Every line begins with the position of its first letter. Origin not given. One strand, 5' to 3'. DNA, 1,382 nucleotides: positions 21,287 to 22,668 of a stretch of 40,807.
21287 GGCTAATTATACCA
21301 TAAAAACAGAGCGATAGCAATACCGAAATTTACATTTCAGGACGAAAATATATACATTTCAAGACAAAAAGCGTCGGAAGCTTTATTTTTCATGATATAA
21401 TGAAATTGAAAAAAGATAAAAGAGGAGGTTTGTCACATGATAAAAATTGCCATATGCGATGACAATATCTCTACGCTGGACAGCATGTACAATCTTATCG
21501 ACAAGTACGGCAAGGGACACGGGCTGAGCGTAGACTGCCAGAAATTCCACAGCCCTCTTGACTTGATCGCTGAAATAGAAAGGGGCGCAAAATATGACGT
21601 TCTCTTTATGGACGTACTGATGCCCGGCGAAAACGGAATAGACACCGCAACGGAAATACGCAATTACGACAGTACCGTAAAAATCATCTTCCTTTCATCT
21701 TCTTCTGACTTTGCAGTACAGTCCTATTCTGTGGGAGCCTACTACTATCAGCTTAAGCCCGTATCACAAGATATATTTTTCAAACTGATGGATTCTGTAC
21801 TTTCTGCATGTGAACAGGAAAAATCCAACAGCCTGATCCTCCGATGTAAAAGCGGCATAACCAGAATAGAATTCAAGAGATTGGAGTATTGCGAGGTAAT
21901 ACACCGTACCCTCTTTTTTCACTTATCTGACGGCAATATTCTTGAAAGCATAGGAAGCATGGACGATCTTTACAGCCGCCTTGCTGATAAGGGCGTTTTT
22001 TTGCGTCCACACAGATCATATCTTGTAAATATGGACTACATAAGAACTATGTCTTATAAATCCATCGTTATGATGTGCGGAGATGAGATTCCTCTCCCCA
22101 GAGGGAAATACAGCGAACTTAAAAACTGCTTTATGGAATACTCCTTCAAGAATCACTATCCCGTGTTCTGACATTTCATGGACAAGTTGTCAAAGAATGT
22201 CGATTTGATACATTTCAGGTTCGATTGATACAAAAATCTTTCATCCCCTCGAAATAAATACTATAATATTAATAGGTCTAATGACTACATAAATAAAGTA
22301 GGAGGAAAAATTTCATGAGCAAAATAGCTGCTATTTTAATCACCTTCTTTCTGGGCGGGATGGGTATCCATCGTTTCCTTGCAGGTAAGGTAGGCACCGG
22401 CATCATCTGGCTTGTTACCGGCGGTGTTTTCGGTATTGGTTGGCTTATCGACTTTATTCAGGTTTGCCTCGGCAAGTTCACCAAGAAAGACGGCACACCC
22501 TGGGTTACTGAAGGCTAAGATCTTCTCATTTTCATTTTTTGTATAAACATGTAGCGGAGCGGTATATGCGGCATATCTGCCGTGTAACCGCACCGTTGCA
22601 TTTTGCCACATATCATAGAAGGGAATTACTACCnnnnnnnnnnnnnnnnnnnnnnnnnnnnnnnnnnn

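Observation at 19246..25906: Agr-like circuit without AgrB/AgrD: one polytopic GHKL kinase, two paralogous LytTR regulators and a box-marked envelope/protease output set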

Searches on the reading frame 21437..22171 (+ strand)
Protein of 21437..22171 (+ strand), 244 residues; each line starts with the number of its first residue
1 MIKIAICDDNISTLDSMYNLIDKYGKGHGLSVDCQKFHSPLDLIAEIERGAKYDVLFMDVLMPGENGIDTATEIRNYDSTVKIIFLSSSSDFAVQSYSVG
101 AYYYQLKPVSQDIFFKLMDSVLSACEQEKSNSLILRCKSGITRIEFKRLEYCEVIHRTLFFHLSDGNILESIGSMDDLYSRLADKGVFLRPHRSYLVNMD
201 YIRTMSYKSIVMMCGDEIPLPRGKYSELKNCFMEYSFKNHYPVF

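Call 3: search_protein_families(library=pfam, proteins=[window:21437-22171:+], max_evalue=0.01)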
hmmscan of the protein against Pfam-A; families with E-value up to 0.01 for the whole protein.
window:21437-22171:+ (244 aa): 2 families
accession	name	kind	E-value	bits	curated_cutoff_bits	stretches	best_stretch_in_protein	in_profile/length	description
PF00072.30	Response_reg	-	4.4e-15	56.3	30.2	1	4-112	1-104/111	Response regulator receiver domain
PF04397.21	LytTR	-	1e-11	45.3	22.6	1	140-231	2-96/98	LytTr DNA-binding domain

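Call 4: search_protein_families(library=ncbifam, proteins=[window:21437-22171:+], max_evalue=0.01)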
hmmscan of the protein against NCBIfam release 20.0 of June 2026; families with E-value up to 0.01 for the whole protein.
window:21437-22171:+ (244 aa): 56 families (the best 25 are shown)
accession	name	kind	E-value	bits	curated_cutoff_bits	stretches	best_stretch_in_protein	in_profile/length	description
NF008677.0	PRK11697.1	equivalog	1.5e-15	57.2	246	1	1-230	1-233/238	two-component system response regulator BtsR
NF010684.1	PRK14084.1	equivalog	1e-13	51.6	375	1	51-125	45-119/254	response regulator transcription factor LytR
NF046049.1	quorum_RR_AgrA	equivalog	8e-12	45.2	400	1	2-211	1-219/238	quorum-sensing response regulator AgrA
NF051850.1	RespRegRprY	equivalog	6.5e-11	42.1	370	1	3-132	6-130/234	response regulator transcription factor RprY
TIGR01818.1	ntrC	equivalog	1.9e-09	36.8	558.6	1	32-128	23-120/463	nitrogen regulation protein NR(I)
NF008176.1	PRK10923.1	equivalog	8.1e-08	31.3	620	1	31-129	27-127/469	nitrogen regulation protein NR(I)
NF052445.1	RespRegMctR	equivalog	2e-07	30.6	300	1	2-121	2-118/205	two-component system response regulator MctR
NF040749.1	tetrathio_RR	equivalog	2.8e-07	30.4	290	1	35-142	27-135/191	tetrathionate respiration response regulator TtrR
NF040689.1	MtrAB_MtrA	equivalog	2.8e-07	30.1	300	1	49-132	39-123/219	MtrAB system response regulator MtrA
NF041733.1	resp_reg_CseB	equivalog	3.6e-07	29.8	350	1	49-132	41-125/228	two-component system response regulator CseB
NF053854.1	RespRegPhoBBctds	equivalog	4e-07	29.6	270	1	51-130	40-123/225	two-component system response regulator PhoB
NF052313.1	T9SS_RR_PorX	equivalog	4.7e-07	29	300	1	3-110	2-104/513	T9SS response regulator signal transducer PorX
NF041367.1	CheY_Halo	equivalog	9.1e-07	29.3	200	1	49-116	39-108/114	chemotaxis protein CheY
NF007689.0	PRK10365.1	equivalog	9.6e-07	27.9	760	1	2-129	6-128/441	sigma-54-dependent response regulator transcription factor ZraR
NF047793.1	ResRegPgtA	equivalog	1.2e-06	27.7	650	1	3-124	7-123/414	two-component system response regulator PgtA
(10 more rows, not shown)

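Call 11: find_encoding_contigs(protein=window:21437-22171:+, flank=10000, max_places=6)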
Protein window:21437-22171:+ (244 aa): no gene with exactly this product is on record in the collection.
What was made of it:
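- Tried and rejected: An exact-sequence look-up of RR-C found no other contig (call 11).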

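Call 45: search_solved_structures(query=window:21437-22171:+, max_evalue=0.001, show_alignments=0)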
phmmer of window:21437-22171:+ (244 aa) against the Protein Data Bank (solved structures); distinct sequences matched with E-value up to 0.001: 23.
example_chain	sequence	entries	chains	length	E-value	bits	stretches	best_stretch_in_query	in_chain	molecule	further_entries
6swl_A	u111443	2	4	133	5.3e-10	42.7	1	4-129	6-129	Two-component response regulator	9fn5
4cbv_A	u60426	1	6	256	1e-08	38.5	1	3-241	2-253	COME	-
6m8o_A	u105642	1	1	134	1.3e-07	34.9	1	52-131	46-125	DNA-binding response regulator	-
2qv0_A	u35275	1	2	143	8.7e-07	32.2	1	36-129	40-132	Protein mrkE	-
1dc7_A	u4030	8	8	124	5.4e-06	29.6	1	29-123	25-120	NITROGEN REGULATION PROTEIN | NITROGEN REGULATION PROTEIN NR(I) | NTRC RECEIVER DOMAIN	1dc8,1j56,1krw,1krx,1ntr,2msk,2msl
5xso_A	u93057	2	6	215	2.7e-05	27.3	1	4-129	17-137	Response regulator FixJ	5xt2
8p6f_A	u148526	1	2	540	4.8e-05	26.5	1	38-112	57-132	Response regulator receiver domain-containing protein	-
8thp_A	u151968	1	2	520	4.9e-05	26.5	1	38-112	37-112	Response regulator receiver protein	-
8ted_A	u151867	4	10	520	4.9e-05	26.5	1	38-112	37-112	Response regulator receiver protein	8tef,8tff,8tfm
3cz5_A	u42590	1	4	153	7.8e-05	25.8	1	49-122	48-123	Two-component response regulator, LuxR family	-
5tqj_A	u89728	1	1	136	0.00012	25.1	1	41-123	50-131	Response regulator receiver protein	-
3a0r_B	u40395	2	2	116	0.00015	24.9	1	51-112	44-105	Response regulator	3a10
1tmy_A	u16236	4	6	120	0.00018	24.6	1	49-111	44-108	CHEY PROTEIN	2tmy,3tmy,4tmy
1u0s_Y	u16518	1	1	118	0.00019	24.6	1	49-111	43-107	Chemotaxis protein cheY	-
4iga_A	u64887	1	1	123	0.00019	24.5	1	49-111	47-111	Chemotaxis protein CheY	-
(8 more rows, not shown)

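Call 73: find_related_loci(query=window:21437-22171:+, collection=metagenome_contigs, flank=6000)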
Query window:21437-22171:+ (244 aa) in metagenome_contigs; peptide patterns used: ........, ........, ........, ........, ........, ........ (x = any residue, [..] = any of these).
76 stretches matched a pattern; 6 encode a relative of the query (tblastn E <= 1e-3); 6 distinct loci.
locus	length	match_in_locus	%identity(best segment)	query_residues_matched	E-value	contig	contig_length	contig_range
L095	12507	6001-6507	29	52-208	6e-16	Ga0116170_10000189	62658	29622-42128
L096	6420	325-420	56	44-75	1e-6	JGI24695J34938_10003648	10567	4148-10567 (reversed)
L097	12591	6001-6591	22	42-217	1e-5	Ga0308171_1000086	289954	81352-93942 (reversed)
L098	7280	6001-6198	32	46-109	4e-5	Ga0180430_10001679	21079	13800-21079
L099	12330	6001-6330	27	1-110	7e-5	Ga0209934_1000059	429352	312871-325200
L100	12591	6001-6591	22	42-217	1e-4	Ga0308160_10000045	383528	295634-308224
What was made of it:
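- Tried and rejected: A metagenome_contigs scan with RR-C found no close relative (call 73).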

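Call 74: find_homologous_proteins(query=window:21437-22171:+, max_evalue=1e-40)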
Query window:21437-22171:+ (244 aa): 2326 proteins with E <= 1e-40 among 2532 candidates; the best 120 are listed.
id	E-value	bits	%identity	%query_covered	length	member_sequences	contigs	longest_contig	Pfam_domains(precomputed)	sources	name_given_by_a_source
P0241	5.0e-160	549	100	100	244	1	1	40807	PF04397.22,PF00072.31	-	-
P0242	2.5e-131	455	61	91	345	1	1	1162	PF04397.22,PF00072.31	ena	-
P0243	5.4e-114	398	72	100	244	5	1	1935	PF04397.22,PF00072.31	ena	-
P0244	1.1e-110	387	71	100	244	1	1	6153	PF04397.22,PF00072.31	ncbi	-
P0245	1.8e-104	367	65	98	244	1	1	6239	PF04397.22,PF00072.31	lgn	-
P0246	1.3e-103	364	65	98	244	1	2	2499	PF04397.22,PF00072.31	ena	-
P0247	1.7e-103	364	64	98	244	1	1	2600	PF04397.22,PF00072.31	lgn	-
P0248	2.3e-103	363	66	98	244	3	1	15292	PF04397.22,PF00072.31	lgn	-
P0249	3.9e-103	362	64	98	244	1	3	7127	PF04397.22,PF00072.31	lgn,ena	-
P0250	1.4e-102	361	63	98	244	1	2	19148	PF04397.22,PF00072.31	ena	-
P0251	1.7e-102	360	63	98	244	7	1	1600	PF04397.22,PF00072.31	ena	-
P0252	2.2e-102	360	63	98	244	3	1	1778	PF04397.22,PF00072.31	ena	-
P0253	2.8e-102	360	65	98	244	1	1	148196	PF04397.22,PF00072.31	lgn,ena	-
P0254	2.8e-102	360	65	98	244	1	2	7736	PF04397.22,PF00072.31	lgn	-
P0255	3.3e-102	359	64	98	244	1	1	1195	PF04397.22,PF00072.31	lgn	-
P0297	6.7e-99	348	63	98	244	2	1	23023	PF04397.22,PF00072.31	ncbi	ncbi:MAG: LytR/AlgR family response regulator transcription factor [Roseburia sp.]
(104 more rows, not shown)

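Call 75: find_encoding_contigs(protein=P0253, flank=9000, max_places=1)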
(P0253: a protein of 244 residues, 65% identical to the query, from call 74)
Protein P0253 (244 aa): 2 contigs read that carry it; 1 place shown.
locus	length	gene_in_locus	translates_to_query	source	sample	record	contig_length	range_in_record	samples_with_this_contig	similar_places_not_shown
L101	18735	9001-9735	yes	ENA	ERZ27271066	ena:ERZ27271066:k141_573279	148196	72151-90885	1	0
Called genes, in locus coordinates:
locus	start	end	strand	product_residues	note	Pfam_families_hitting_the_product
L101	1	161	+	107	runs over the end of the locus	PF02604:PhdYeFM_antitox, PF18506:RelB-like (weak)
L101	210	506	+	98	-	-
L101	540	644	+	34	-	-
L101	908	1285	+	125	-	PF10881:DUF2726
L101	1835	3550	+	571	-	PF00990:GGDEF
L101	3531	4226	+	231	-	PF01427:Peptidase_M15, PF02557:VanY (weak)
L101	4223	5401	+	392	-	-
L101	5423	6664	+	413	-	PF00144:Beta-lactamase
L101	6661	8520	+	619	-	PF00005:ABC_tran, PF00006:ATP-synt_ab (faint), PF02463:SMC_N (faint), PF13175:AAA_15 (faint), PF13304:AAA_21 (weak), PF12848:ABC_tran_Xtn, PF00005:ABC_tran, PF16326:ABC_tran_CTD, +1 more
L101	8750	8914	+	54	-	-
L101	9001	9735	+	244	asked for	PF00072:Response_reg, PF04397:LytTR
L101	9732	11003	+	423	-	PF14689:SPOB_a (weak), PF14501:HATPase_c_5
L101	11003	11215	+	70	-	PF05154:TM2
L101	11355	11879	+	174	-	PF04011:LemA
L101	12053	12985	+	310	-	PF09851:SHOCT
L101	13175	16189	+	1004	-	PF01476:LysM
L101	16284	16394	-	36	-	-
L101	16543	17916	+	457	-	PF00990:GGDEF, PF00563:EAL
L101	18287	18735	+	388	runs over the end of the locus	PF00437:T2SSE, PF13476:AAA_23 (weak)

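Call 76: find_encoding_contigs(protein=P0297, flank=9000, max_places=1)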
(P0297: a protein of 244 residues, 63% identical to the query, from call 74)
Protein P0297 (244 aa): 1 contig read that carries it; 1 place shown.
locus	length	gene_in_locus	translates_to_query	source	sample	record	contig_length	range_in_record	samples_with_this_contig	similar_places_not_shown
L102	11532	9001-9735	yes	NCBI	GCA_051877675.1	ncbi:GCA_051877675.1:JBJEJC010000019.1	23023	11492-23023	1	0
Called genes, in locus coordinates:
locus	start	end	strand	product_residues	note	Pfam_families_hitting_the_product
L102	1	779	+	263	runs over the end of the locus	PF00528:BPD_transp_1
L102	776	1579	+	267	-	PF00528:BPD_transp_1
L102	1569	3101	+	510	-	PF13416:SBP_bac_8, PF13343:SBP_bac_6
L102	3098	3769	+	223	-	PF06912:DUF1275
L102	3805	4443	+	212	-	PF00730:HhH-GPD, PF00633:HHH (weak)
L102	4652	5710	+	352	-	PF01820:Dala_Dala_lig_N, PF02786:CPSase_L_D2, PF02222:ATP-grasp, PF07478:Dala_Dala_lig_C, PF13535:ATP-grasp_4 (faint)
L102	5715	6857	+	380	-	PF01757:Acyl_transf_3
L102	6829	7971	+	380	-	PF01168:Ala_racemase_N, PF00842:Ala_racemase_C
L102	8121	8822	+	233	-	PF00072:Response_reg, PF04397:LytTR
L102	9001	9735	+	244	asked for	PF00072:Response_reg, PF04397:LytTR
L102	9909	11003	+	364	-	PF14689:SPOB_a (weak), PF14501:HATPase_c_5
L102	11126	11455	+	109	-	-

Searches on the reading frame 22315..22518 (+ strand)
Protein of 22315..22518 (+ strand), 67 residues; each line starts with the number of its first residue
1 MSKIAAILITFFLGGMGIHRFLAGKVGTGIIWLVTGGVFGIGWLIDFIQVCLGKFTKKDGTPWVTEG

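Call 3: search_protein_families(library=pfam, proteins=[window:22315-22518:+], max_evalue=0.01)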
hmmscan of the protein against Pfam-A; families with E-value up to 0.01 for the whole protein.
window:22315-22518:+ (67 aa): 1 family
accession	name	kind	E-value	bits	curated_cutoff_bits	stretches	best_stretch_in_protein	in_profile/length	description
PF05154.21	TM2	-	2.4e-16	60.1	27.9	1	2-48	4-51/51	TM2 domain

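Call 4: search_protein_families(library=ncbifam, proteins=[window:22315-22518:+], max_evalue=0.01)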
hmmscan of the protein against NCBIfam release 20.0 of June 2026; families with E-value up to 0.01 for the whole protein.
window:22315-22518:+ (67 aa): 0 families

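Call 68: search_protein_families(library=padloc, proteins=[window:22315-22518:+], max_evalue=0.01)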
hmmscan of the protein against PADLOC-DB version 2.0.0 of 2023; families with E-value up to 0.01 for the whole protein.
window:22315-22518:+ (67 aa): 0 families
